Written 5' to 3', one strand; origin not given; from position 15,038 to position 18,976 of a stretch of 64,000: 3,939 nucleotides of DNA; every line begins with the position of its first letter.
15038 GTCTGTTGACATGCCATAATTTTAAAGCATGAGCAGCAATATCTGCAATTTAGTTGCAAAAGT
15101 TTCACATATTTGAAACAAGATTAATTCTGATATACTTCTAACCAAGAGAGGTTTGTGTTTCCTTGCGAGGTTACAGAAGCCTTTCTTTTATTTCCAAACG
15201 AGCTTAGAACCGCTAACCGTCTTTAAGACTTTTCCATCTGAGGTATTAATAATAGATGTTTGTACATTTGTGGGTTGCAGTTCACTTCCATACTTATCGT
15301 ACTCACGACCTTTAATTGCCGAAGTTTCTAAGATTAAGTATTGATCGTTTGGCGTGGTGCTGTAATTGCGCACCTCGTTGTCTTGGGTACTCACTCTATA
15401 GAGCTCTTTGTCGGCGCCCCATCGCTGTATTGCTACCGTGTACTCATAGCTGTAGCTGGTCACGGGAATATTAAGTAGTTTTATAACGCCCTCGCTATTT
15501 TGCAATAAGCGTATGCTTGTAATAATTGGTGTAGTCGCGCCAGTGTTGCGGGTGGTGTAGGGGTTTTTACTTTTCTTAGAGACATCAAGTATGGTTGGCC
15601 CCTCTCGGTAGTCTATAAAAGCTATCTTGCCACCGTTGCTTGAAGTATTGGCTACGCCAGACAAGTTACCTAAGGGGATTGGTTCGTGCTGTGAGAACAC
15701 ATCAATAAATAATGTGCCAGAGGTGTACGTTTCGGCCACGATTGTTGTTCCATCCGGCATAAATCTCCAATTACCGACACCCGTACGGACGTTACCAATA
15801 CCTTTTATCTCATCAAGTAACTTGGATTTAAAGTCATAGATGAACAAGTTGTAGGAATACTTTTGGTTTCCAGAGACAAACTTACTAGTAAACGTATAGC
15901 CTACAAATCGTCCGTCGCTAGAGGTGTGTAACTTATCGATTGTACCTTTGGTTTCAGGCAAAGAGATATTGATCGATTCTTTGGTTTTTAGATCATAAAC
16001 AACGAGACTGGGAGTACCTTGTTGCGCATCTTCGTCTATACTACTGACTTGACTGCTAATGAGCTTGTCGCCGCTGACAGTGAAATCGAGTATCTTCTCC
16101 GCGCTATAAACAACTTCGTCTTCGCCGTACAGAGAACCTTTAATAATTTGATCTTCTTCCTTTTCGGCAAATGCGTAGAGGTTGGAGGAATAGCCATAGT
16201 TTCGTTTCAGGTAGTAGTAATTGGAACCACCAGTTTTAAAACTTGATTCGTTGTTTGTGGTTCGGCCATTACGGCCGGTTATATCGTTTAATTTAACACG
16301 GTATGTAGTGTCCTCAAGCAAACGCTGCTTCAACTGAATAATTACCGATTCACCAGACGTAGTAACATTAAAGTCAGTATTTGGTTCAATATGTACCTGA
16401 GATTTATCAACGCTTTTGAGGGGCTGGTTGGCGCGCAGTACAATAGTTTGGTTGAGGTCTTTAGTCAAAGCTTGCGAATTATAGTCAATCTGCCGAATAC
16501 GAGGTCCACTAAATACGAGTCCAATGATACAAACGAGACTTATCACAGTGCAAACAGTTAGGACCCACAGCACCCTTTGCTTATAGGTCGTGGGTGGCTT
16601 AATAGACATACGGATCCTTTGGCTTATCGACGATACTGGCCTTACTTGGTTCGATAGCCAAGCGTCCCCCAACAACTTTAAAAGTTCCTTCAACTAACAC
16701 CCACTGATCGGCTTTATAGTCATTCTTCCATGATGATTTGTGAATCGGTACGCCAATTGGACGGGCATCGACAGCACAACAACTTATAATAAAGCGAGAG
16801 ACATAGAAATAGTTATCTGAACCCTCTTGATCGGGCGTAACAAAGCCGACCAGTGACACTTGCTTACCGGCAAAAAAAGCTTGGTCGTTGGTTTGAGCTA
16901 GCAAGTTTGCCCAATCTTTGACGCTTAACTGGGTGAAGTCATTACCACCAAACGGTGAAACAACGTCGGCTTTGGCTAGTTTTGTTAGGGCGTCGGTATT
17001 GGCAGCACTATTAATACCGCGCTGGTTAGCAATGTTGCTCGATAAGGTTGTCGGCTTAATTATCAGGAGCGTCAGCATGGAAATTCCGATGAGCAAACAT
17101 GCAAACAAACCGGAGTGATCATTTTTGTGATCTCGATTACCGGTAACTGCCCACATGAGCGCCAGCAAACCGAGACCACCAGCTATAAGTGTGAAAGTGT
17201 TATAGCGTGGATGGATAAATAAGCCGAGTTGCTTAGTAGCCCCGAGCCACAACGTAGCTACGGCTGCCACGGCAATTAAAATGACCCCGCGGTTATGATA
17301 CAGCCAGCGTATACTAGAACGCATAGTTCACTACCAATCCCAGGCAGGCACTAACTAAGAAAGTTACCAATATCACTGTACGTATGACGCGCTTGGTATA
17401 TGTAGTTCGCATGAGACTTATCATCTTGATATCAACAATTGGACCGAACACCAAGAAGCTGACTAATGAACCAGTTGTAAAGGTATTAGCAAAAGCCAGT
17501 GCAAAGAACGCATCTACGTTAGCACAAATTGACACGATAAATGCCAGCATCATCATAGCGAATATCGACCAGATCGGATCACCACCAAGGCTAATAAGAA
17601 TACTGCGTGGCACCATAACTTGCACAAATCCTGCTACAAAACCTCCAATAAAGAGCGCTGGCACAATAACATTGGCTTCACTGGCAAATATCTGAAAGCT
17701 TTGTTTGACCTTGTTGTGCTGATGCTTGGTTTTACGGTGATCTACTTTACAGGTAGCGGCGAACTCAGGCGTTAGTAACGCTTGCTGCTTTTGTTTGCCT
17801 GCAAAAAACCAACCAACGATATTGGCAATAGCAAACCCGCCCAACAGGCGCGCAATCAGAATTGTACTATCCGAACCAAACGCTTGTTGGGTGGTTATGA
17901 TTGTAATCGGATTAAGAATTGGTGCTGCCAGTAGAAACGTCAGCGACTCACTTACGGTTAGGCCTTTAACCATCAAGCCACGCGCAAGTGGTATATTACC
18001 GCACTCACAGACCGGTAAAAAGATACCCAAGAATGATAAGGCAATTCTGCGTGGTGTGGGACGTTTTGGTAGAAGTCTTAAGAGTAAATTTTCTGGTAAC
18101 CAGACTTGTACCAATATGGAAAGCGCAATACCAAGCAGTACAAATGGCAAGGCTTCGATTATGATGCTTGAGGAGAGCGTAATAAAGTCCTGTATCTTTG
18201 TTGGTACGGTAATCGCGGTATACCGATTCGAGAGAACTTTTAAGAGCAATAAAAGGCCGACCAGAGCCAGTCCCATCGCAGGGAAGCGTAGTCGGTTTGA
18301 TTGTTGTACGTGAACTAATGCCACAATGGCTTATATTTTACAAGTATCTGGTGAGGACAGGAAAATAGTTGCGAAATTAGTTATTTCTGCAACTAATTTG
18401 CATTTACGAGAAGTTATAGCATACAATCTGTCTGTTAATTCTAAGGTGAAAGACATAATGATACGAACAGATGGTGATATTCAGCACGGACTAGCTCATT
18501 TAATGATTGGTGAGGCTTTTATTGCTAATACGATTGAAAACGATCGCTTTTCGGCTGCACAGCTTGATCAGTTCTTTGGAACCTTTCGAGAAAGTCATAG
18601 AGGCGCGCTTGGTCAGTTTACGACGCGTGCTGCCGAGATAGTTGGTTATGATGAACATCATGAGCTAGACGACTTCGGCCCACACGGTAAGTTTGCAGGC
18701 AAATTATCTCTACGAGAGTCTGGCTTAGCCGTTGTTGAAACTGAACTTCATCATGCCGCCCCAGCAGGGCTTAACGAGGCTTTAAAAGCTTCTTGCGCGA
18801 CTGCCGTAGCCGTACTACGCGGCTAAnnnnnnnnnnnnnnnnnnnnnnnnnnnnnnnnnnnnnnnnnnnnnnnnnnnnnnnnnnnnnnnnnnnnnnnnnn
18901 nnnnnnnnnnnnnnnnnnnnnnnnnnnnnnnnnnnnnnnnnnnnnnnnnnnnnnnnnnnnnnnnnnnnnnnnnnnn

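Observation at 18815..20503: Large acidic protein with triple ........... repeats under the putative Zur box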

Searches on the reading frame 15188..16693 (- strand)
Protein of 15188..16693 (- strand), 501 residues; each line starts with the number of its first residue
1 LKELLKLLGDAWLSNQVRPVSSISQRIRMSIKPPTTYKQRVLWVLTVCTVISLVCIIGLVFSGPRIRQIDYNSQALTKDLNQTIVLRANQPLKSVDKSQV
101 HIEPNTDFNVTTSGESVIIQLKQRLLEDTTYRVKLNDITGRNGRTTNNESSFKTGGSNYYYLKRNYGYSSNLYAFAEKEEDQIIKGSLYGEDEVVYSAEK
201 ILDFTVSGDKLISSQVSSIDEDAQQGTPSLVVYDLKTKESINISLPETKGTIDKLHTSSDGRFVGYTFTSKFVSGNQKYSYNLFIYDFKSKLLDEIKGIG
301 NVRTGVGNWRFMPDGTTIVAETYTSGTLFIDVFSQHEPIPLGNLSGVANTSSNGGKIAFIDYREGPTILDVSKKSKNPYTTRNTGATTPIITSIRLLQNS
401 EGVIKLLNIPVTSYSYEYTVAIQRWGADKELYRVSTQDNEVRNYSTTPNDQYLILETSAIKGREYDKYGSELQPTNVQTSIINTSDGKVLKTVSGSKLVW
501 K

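Call 3: search_protein_families(library=pfam, proteins=[window:15188-16693:-], max_evalue=0.1)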
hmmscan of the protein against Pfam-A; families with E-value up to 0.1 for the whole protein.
window:15188-16693:- (501 aa): 2 families
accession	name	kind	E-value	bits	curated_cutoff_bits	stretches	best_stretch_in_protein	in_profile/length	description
PF13205.12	Big_5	-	0.00046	21.3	23.6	1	66-154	7-105/105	Bacterial Ig-like domain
PF12945.12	PilZNR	-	0.072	13.7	23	0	220-259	12-50/85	Flagellar protein YcgR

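Call 4: search_protein_families(library=ncbifam, proteins=[window:15188-16693:-], max_evalue=0.1)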
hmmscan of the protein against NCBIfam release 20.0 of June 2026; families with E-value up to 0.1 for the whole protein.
window:15188-16693:- (501 aa): 1 family
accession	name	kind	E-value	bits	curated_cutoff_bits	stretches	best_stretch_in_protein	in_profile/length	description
TIGR03502.1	lipase_Pla1_cef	subfamily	0.059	11.5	383.9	1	94-198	143-247/790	VolA/Pla-1 family phospholipase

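Call 98: search_protein_families(library=padloc, proteins=[window:15188-16693:-], max_evalue=0.1)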
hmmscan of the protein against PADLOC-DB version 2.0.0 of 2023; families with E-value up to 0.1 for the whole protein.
window:15188-16693:- (501 aa): 0 families

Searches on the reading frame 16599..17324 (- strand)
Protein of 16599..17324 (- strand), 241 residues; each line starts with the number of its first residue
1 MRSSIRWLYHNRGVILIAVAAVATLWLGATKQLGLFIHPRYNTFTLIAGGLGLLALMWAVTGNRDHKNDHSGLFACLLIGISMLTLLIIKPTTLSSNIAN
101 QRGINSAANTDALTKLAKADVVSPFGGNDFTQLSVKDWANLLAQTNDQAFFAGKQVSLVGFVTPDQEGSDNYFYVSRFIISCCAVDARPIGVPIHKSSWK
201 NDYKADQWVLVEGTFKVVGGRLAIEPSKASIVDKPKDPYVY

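Call 3: search_protein_families(library=pfam, proteins=[window:16599-17324:-], max_evalue=0.1)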
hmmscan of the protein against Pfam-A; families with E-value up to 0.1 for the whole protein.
window:16599-17324:- (241 aa): 3 families
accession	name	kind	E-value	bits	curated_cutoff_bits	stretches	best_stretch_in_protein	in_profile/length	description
PF21537.2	DUF1980_C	-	4.3e-17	62.5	25.9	1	133-241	26-140/141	DUF1980 C-terminal domain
PF09323.15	DUF1980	-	2.9e-05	24.9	25.9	1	13-105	3-110/110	DUF1980 N-terminal domain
PF09990.14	DUF2231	-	0.08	13.4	26.4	0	9-89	34-119/139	Predicted membrane protein (DUF2231)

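Call 4: search_protein_families(library=ncbifam, proteins=[window:16599-17324:-], max_evalue=0.1)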
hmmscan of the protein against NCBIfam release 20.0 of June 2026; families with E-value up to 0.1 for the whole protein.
window:16599-17324:- (241 aa): 1 family
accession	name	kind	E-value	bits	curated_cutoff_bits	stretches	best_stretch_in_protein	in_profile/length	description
TIGR03943.1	TIGR03943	equivalog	7.9e-44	149.7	88.8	1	30-239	2-221/221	TIGR03943 family putative permease subunit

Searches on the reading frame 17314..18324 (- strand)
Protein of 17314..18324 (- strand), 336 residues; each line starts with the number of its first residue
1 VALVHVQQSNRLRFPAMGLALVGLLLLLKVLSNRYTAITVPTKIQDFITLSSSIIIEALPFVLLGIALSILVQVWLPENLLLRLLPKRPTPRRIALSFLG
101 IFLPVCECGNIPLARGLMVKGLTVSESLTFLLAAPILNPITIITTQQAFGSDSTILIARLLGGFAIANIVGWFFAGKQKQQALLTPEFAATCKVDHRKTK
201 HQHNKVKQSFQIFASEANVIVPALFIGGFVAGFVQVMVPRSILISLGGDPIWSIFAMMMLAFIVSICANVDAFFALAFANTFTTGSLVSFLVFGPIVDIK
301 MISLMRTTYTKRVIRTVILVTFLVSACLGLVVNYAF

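Call 3: search_protein_families(library=pfam, proteins=[window:17314-18324:-], max_evalue=0.1)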
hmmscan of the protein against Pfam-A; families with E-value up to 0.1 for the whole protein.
window:17314-18324:- (336 aa): 1 family
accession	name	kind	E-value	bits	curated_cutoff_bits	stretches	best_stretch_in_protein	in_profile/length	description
PF03773.19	ArsP_1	-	3e-57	194.5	32.3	1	45-334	3-294/294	Predicted permease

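Call 4: search_protein_families(library=ncbifam, proteins=[window:17314-18324:-], max_evalue=0.1)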
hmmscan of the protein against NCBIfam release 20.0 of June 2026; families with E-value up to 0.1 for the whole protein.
window:17314-18324:- (336 aa): 2 families
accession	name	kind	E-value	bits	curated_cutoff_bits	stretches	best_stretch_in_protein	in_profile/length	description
NF033936.1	CuZnOut_SO0444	equivalog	9.7e-23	80.9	300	1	53-335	3-312/351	SO_0444 family Cu/Zn efflux transporter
NF040736.1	efflux_SaoE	equivalog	4.6e-21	75.5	325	1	45-334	5-296/352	efflux transporter SaoE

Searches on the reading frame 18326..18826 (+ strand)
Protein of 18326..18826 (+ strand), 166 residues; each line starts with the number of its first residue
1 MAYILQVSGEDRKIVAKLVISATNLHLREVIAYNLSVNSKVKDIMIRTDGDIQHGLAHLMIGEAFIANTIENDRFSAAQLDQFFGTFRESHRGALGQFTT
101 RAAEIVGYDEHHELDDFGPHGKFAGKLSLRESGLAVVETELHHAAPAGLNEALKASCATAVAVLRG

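Call 3: search_protein_families(library=pfam, proteins=[window:18326-18826:+], max_evalue=0.1)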
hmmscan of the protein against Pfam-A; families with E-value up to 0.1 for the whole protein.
window:18326-18826:+ (166 aa): 1 family
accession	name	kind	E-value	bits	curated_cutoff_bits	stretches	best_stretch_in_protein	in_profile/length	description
PF25426.1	AAA_lid_BCS1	-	0.03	14.7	27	1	64-95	23-55/60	Mitochondrial chaperone BCS1-like, ATPase lid domain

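Call 4: search_protein_families(library=ncbifam, proteins=[window:18326-18826:+], max_evalue=0.1)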
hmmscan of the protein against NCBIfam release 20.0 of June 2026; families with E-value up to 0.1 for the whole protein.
window:18326-18826:+ (166 aa): 0 families

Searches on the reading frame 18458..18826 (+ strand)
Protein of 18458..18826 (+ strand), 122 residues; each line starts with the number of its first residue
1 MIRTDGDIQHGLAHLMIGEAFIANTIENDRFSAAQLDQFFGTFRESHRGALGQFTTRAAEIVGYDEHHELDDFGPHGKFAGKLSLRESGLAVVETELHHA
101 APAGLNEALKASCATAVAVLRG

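Call 37: search_protein_families(library=pfam, proteins=[window:18458-18826:+], max_evalue=10)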
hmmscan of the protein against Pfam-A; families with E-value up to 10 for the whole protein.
window:18458-18826:+ (122 aa): 1 family
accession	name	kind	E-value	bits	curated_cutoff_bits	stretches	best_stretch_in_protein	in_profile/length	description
PF25426.1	AAA_lid_BCS1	-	0.018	15.4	27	1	20-51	23-55/60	Mitochondrial chaperone BCS1-like, ATPase lid domain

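Call 38: search_protein_families(library=ncbifam, proteins=[window:18458-18826:+], max_evalue=10)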
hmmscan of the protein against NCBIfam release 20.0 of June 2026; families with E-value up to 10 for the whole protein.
window:18458-18826:+ (122 aa): 0 families

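Call 49: search_solved_structures(query=window:18458-18826:+, max_evalue=10)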
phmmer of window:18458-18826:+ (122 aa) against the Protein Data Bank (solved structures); distinct sequences matched with E-value up to 10: 0.

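Call 88: search_protein_families(library=pfam, alignment_id=A6, max_evalue=1)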
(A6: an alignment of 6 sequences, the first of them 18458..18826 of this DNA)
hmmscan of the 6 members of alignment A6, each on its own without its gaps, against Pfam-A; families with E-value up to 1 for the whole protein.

A. member 1, window:18458-18826:+ (122 aa): 1 family
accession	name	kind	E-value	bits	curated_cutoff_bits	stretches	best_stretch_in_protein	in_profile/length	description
PF25426.1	AAA_lid_BCS1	-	0.018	15.4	27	1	20-51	23-55/60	Mitochondrial chaperone BCS1-like, ATPase lid domain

B. families by the number of members that match (of 6 scanned): 2 families
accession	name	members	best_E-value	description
PF25426.1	AAA_lid_BCS1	1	0.018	Mitochondrial chaperone BCS1-like, ATPase lid domain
PF17853.6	GGDEF_2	1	0.024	GGDEF-like domain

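Call 98: search_protein_families(library=padloc, proteins=[window:18458-18826:+], max_evalue=0.1)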
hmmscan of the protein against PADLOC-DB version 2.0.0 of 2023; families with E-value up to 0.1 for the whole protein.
window:18458-18826:+ (122 aa): 0 families

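Call 99: search_protein_families(library=phrogs, proteins=[window:18458-18826:+], max_evalue=0.01)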
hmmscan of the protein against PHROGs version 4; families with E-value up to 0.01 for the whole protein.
window:18458-18826:+ (122 aa): 0 families
